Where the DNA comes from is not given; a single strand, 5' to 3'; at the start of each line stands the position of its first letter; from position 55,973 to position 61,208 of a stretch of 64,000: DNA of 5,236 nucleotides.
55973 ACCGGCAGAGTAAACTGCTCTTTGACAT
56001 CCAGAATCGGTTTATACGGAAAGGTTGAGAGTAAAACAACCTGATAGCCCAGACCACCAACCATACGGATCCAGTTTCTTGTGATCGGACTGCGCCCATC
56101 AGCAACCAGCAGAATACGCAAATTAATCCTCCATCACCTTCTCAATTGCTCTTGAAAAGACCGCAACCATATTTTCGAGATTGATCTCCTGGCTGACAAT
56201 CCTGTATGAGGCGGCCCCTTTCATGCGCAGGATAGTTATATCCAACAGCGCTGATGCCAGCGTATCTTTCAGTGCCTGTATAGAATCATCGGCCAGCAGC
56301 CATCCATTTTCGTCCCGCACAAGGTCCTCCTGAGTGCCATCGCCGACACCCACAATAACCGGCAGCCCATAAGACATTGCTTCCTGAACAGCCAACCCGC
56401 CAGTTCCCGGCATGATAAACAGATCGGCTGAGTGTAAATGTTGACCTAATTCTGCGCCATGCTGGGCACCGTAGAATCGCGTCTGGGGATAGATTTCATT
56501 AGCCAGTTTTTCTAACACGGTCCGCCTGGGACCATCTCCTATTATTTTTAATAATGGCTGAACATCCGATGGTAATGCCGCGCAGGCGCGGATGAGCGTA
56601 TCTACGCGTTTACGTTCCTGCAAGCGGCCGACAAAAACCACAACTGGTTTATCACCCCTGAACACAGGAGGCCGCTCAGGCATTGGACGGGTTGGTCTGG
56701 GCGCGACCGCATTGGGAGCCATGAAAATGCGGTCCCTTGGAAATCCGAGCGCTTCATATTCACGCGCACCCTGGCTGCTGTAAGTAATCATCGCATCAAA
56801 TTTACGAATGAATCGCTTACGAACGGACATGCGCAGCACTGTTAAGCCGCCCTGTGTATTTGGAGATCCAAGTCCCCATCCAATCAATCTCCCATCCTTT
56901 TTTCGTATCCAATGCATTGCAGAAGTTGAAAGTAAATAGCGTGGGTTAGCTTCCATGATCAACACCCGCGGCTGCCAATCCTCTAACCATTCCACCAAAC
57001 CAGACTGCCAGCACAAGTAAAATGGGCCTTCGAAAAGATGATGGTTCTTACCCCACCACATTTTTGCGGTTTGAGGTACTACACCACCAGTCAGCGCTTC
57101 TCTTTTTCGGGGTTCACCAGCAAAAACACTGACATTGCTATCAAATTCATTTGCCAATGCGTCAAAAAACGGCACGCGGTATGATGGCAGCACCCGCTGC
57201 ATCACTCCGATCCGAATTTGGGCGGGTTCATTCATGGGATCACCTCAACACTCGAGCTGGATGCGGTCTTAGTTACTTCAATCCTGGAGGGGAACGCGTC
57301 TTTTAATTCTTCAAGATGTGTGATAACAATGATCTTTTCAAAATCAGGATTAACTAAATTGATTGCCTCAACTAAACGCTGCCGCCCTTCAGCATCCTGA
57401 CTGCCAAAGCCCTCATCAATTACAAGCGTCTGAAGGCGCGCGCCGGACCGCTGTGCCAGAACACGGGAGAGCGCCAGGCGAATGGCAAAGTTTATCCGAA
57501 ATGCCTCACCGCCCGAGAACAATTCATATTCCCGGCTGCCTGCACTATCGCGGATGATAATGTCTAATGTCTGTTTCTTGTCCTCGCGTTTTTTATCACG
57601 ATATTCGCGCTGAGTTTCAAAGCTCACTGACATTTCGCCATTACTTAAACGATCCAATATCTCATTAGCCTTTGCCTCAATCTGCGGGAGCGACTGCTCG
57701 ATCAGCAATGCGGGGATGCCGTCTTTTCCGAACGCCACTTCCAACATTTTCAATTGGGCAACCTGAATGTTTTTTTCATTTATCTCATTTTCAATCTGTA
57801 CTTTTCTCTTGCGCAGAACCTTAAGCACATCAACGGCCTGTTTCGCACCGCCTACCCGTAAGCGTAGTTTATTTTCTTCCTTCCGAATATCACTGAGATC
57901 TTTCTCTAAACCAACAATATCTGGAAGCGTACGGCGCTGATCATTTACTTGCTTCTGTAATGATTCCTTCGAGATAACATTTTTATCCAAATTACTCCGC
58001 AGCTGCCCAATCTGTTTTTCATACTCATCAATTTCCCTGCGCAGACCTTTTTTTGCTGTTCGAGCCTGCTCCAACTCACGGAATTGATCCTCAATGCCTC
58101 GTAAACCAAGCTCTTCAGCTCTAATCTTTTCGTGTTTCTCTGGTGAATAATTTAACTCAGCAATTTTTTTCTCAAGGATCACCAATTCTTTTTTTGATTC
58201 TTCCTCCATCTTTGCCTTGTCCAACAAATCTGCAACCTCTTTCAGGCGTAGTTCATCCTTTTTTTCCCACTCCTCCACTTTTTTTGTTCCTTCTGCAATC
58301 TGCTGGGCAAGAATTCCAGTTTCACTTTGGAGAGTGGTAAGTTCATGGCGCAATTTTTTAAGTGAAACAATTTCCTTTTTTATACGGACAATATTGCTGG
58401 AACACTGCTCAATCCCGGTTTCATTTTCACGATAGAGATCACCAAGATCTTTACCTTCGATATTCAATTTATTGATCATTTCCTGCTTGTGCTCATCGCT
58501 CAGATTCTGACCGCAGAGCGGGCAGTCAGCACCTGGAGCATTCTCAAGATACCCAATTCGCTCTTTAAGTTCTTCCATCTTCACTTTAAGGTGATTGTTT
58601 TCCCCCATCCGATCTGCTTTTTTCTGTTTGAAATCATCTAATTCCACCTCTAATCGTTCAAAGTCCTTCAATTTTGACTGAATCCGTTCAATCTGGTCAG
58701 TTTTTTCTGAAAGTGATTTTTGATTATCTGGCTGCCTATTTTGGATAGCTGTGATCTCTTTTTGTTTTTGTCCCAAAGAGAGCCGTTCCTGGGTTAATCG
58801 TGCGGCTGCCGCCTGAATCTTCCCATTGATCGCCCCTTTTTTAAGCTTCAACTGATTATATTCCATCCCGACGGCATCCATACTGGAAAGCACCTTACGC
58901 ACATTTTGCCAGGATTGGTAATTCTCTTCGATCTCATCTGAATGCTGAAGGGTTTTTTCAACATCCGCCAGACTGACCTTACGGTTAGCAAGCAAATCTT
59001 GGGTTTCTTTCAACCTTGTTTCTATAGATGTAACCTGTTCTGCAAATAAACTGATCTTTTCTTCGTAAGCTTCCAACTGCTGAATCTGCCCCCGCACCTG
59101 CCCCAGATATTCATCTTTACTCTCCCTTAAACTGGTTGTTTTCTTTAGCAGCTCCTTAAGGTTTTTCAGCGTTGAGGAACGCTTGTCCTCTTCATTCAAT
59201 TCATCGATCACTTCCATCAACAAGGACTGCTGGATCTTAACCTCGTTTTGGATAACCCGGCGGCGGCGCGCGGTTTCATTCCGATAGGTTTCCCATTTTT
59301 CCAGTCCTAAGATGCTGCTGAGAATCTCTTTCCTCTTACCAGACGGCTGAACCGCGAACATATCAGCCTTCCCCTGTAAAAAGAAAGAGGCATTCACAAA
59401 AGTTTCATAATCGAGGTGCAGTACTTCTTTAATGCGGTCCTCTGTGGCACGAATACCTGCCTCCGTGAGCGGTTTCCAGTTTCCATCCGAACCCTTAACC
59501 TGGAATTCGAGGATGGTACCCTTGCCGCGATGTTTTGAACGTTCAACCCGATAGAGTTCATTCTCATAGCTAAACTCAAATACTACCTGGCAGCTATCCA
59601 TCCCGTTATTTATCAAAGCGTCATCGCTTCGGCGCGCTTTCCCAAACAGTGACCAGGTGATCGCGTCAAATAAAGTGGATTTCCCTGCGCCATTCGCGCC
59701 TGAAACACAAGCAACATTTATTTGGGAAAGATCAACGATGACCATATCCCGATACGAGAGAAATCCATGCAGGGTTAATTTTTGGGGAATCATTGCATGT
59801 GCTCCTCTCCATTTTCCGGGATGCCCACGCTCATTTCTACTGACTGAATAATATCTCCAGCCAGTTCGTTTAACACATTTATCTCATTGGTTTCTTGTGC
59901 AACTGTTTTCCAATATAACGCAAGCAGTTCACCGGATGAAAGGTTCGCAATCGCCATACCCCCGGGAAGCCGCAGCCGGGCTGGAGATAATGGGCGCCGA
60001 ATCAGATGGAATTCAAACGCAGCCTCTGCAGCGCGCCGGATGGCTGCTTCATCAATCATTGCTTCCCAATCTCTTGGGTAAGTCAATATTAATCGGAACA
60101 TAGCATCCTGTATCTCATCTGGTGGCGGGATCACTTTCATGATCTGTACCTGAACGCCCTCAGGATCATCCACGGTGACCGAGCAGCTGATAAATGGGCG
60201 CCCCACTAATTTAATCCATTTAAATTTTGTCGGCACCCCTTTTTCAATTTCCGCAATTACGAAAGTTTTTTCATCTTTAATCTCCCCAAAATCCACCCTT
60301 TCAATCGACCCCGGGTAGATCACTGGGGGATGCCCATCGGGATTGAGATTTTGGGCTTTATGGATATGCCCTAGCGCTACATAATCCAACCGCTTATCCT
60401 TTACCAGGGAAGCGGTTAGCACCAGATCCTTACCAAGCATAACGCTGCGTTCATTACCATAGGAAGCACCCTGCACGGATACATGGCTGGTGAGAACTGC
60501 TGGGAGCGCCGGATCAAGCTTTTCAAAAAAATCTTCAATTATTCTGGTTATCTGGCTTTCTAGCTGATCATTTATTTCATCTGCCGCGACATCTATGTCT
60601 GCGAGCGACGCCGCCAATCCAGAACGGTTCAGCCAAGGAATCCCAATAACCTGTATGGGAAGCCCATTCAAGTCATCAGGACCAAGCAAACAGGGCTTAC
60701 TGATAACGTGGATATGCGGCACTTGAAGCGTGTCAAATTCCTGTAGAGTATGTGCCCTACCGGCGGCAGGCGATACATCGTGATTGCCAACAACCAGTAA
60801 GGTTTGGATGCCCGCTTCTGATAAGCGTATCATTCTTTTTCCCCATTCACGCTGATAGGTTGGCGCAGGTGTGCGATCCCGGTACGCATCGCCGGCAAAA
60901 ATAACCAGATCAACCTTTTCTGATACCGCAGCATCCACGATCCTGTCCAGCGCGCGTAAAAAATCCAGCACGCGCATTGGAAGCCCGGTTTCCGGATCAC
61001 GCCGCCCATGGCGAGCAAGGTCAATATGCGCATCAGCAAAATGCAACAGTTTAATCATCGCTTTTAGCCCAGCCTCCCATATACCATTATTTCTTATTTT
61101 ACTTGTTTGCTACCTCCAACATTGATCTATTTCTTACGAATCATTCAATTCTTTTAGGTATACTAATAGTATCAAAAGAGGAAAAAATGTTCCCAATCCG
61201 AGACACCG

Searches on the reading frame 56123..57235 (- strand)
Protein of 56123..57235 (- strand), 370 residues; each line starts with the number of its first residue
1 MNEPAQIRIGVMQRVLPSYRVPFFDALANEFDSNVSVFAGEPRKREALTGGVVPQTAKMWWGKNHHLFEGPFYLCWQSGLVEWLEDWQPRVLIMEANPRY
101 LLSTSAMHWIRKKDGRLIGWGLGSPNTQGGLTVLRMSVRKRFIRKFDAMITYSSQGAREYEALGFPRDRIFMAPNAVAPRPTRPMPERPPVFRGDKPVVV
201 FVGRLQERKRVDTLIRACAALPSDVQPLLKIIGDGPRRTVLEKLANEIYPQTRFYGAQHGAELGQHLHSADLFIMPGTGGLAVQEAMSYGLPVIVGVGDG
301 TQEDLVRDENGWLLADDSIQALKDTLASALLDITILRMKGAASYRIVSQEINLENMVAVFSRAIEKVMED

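Call 69: search_protein_families(library=pfam, proteins=[window:56123-57235:-], max_evalue=0.00001)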
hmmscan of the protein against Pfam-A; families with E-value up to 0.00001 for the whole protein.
window:56123-57235:- (370 aa): 4 families
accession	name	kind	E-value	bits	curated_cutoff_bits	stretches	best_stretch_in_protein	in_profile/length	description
PF00534.26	Glycos_transf_1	-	7.2e-27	94.4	26.4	1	191-332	10-158/172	Glycosyl transferases group 1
PF13692.12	Glyco_trans_1_4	-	3e-22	79.8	27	1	196-330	1-140/142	Glycosyl transferases group 1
PF20706.3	GT4-conflict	-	9.3e-08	31.9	26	1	181-319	181-333/385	Family 4 Glycosyltransferase in conflict systems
PF13579.12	Glyco_trans_4_4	-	1.3e-06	29.2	29.7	0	35-175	21-157/158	Glycosyl transferase 4-like domain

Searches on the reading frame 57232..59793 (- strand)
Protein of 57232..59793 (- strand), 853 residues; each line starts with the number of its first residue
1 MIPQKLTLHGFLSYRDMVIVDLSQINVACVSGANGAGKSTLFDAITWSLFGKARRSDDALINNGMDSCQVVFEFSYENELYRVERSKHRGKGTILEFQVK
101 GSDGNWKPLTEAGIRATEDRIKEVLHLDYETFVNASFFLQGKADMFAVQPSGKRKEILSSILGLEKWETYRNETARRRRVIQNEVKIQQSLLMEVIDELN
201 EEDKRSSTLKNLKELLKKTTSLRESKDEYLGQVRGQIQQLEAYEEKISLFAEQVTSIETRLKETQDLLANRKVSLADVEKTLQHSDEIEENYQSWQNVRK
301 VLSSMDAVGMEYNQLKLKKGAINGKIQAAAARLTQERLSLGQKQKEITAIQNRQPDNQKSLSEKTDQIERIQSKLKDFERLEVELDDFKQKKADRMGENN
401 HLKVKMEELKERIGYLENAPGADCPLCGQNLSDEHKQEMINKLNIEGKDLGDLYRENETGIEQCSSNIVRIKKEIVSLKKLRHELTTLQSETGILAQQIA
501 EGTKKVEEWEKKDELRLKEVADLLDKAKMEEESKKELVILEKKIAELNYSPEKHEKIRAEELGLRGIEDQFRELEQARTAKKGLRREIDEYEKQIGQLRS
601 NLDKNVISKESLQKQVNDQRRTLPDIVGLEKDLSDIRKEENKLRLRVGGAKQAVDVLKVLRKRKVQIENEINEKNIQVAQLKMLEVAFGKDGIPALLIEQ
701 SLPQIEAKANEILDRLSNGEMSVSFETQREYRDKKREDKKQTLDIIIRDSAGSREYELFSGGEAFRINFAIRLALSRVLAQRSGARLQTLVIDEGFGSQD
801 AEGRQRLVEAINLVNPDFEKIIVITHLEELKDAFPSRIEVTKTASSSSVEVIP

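Call 34: search_protein_families(library=pfam, proteins=[window:57232-59793:-], max_evalue=0.001)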
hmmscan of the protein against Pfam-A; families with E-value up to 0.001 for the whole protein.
window:57232-59793:- (853 aa): 6 families
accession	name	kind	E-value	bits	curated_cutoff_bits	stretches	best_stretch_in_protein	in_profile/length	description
PF13476.12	AAA_23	-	2.6e-18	67.8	27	1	5-223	1-170/201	AAA domain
PF02463.25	SMC_N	-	2.3e-11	44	40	1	5-90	4-106/220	RecF/RecN/SMC N terminal domain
PF04423.19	Rad50_zn_hook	-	5.5e-08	32.9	24.3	1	402-444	1-42/52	Rad50 zinc hook motif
PF13558.12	SbcC_Walker_B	-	1.9e-07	31.7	27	1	751-811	20-88/90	SbcC/RAD50-like, Walker B motif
PF13514.12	AAA_27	-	7.3e-06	26.1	22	1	4-91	4-92/206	AAA domain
PF13555.12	AAA_29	-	1.8e-05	24.8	27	1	18-53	15-50/61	P-loop containing region of AAA domain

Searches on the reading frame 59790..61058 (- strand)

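Call 34: search_protein_families(library=pfam, proteins=[window:59790-61058:-], max_evalue=0.001)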
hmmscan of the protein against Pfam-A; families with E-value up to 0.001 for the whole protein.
window:59790-61058:- (422 aa): 2 families
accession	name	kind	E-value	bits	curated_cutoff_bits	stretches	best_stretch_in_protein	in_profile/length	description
PF00149.33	Metallophos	-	3.9e-14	54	21.5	1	3-234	2-190/191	Calcineurin-like phosphoesterase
PF12850.12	Metallophos_2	-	3.9e-09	37.1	27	0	216-273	98-153/154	Calcineurin-like phosphoesterase superfamily domain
